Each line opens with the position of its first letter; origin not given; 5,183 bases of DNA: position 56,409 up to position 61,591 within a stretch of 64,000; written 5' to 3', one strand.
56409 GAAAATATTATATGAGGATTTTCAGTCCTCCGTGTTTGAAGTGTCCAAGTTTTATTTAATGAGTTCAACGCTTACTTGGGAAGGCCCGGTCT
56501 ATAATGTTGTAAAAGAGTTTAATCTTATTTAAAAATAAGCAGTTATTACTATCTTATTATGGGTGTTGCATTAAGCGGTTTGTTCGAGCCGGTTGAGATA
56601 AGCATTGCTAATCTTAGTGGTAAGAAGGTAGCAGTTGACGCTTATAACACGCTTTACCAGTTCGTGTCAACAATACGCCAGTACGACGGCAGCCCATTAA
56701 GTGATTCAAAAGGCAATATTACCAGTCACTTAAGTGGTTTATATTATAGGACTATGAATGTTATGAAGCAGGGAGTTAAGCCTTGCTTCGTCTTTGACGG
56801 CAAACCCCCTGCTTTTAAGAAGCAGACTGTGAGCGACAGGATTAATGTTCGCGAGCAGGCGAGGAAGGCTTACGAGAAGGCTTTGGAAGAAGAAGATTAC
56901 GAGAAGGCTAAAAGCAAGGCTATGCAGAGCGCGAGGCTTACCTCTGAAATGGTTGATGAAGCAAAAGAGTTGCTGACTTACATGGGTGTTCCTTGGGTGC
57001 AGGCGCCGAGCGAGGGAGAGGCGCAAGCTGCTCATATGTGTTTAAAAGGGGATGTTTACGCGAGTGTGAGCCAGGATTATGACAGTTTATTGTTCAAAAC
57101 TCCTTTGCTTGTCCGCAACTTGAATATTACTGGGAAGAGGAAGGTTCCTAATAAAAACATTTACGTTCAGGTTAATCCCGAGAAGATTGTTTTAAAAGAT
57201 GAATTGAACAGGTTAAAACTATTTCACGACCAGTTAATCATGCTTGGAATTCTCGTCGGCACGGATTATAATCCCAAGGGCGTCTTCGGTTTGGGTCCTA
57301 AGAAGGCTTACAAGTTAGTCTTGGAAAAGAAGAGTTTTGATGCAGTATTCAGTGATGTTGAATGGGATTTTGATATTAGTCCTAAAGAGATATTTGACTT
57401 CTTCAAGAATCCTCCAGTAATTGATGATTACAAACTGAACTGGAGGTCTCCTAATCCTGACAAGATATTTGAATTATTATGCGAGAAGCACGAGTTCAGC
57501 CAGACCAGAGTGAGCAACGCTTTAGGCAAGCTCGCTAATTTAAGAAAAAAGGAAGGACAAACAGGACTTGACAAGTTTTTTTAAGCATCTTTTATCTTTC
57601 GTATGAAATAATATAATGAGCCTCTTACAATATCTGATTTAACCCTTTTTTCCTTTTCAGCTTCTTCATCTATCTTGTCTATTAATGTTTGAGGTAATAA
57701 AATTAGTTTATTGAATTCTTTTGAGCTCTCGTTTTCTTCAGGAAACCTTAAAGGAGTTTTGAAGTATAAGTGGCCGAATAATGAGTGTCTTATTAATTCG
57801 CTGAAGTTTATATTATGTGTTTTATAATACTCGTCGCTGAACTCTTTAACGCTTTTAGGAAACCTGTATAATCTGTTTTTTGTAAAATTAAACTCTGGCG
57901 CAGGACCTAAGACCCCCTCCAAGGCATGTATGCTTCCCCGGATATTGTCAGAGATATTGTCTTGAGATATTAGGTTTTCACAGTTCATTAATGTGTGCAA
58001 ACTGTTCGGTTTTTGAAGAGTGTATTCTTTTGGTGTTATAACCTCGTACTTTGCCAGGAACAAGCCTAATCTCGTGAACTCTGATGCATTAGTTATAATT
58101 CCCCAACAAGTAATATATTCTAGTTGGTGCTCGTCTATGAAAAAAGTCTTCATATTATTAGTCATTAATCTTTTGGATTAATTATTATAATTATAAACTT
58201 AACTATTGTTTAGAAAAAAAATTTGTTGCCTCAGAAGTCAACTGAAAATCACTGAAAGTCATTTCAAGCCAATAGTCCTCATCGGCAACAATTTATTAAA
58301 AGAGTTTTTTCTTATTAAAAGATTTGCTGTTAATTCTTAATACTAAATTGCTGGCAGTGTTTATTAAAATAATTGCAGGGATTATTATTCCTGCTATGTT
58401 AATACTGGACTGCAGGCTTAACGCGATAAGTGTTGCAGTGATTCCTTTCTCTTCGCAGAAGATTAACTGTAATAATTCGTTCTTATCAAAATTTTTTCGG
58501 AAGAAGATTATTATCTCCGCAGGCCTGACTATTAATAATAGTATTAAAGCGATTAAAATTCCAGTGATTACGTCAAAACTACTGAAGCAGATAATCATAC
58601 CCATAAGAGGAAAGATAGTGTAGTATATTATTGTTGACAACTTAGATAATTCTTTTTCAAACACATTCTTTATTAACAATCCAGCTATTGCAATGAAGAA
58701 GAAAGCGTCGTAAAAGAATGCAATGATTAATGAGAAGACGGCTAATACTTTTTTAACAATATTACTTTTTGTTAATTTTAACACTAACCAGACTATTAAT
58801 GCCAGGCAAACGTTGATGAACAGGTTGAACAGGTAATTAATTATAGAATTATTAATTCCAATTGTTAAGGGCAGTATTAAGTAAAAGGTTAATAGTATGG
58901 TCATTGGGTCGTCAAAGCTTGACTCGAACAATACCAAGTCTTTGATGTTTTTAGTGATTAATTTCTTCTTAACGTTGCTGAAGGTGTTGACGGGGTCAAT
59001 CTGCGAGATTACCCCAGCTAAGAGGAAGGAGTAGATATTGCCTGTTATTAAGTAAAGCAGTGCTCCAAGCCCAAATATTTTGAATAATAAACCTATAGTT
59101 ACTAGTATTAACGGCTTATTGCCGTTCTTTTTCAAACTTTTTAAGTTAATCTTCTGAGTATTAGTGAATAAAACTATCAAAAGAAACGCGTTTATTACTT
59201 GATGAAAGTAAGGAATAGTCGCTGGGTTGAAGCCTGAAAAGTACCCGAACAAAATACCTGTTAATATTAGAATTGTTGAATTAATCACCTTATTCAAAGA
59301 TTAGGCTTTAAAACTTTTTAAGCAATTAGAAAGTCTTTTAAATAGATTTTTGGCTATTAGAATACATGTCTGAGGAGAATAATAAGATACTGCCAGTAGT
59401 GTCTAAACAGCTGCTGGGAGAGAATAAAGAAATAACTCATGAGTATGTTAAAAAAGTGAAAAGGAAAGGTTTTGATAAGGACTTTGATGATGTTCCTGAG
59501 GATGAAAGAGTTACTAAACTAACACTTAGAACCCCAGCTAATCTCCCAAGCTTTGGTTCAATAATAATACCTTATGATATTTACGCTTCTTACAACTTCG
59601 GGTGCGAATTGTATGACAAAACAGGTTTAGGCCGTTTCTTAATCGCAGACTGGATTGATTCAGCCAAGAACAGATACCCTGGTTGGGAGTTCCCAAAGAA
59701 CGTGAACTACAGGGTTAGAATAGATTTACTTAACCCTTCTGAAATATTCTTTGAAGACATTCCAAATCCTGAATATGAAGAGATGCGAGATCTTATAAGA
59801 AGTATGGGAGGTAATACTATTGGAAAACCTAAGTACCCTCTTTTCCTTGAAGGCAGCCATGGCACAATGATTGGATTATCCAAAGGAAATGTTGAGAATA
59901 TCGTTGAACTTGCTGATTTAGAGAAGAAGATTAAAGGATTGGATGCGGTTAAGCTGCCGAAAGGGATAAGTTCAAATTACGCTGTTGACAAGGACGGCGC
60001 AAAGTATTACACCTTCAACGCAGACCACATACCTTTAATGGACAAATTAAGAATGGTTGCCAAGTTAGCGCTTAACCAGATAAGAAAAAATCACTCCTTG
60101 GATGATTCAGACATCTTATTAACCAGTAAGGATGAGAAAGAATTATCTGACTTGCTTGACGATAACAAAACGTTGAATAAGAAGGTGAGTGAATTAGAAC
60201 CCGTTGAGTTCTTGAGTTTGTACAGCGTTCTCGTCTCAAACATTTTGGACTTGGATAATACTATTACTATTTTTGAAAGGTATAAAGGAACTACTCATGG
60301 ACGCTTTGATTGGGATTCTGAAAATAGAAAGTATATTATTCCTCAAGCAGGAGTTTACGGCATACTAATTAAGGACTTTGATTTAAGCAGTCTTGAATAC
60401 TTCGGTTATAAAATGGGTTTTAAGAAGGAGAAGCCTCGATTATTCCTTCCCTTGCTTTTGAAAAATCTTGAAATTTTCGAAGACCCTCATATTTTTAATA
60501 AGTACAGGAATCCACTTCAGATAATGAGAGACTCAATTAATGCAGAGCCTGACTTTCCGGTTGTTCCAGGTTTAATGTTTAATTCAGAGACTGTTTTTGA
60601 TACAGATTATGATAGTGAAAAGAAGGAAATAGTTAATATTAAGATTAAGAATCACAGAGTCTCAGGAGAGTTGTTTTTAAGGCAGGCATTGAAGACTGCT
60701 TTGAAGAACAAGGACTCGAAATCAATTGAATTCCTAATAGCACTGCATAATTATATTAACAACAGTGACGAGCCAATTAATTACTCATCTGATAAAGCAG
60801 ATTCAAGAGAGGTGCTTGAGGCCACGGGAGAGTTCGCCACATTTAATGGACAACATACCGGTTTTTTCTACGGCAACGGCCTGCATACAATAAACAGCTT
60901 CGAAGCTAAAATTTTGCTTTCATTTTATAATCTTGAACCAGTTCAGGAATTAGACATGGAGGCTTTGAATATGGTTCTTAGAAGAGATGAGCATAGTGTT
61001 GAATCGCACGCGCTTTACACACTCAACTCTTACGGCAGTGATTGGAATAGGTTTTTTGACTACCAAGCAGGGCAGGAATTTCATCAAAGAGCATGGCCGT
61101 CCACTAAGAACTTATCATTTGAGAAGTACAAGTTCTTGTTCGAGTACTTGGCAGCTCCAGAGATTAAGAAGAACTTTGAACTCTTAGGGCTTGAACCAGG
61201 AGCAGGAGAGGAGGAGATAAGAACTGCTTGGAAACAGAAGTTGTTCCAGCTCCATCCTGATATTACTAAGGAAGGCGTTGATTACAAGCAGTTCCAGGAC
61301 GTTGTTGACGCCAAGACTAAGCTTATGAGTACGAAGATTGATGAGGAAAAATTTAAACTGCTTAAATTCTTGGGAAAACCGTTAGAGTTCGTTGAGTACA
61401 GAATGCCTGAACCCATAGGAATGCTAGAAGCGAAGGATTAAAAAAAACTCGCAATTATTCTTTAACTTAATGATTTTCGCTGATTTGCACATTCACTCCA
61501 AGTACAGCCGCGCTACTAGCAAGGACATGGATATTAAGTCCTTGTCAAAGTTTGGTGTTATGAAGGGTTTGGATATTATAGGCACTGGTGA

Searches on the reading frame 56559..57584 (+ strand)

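Call 54: search_protein_families(library=pfam, proteins=[window:56559-57584:+], max_evalue=0.00001)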
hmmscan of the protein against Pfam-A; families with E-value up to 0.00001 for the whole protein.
window:56559-57584:+ (341 aa): 2 families
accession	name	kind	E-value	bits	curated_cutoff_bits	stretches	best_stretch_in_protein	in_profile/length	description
PF00867.23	XPG_I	-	3e-24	85.7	24.9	1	143-236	1-89/89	XPG I-region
PF00752.23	XPG_N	-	1.5e-19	70.8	22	1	8-100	9-100/101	XPG N-terminal domain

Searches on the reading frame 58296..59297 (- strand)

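Call 54: search_protein_families(library=pfam, proteins=[window:58296-59297:-], max_evalue=0.00001)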
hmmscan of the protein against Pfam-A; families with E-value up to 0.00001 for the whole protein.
window:58296-59297:- (333 aa): 1 family
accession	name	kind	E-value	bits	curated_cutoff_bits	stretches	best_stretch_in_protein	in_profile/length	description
PF00999.27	Na_H_Exchanger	-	4.4e-14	52.6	26.2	1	7-298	19-343/375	Sodium/hydrogen exchanger, transmembrane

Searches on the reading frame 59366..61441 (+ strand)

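Call 54: search_protein_families(library=pfam, proteins=[window:59366-61441:+], max_evalue=0.00001)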
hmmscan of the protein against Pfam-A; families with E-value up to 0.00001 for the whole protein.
window:59366-61441:+ (691 aa): 1 family
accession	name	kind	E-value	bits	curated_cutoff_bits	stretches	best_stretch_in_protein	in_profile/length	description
PF00226.36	DnaJ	-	7.9e-07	29.5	27.8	1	604-655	3-55/63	DnaJ domain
